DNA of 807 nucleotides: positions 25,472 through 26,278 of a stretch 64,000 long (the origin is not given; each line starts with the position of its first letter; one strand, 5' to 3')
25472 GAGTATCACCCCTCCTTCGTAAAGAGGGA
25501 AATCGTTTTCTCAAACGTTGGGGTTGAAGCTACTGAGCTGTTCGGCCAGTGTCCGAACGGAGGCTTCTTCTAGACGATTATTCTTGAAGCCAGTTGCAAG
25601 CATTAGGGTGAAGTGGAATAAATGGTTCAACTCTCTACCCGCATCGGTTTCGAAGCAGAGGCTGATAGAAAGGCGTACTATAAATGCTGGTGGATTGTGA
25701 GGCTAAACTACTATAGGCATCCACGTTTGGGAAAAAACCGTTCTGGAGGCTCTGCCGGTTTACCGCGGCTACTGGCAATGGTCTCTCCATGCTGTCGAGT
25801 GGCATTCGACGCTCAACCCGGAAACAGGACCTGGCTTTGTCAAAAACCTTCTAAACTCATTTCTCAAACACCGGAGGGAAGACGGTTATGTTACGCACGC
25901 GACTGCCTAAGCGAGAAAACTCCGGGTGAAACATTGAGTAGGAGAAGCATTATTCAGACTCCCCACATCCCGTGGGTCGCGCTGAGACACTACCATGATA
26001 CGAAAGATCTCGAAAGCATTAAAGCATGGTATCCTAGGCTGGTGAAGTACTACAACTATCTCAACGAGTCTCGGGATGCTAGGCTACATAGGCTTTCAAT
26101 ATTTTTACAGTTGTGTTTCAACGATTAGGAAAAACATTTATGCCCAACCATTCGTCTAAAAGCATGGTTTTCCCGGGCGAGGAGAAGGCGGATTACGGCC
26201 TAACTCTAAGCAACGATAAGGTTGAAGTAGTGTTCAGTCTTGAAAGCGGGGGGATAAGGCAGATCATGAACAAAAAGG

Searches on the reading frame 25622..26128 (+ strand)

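Call 39: search_protein_families(library=pfam, proteins=[window:25622-26128:+], max_evalue=0.001)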
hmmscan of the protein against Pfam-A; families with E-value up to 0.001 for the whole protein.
window:25622-26128:+ (168 aa): 1 family
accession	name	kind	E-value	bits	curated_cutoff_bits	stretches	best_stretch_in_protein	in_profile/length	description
PF22422.2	MGH1-like_GH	-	9.8e-05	22.5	27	1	99-153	54-107/356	Mannosylglycerate hydrolase MGH1-like glycoside hydrolase domain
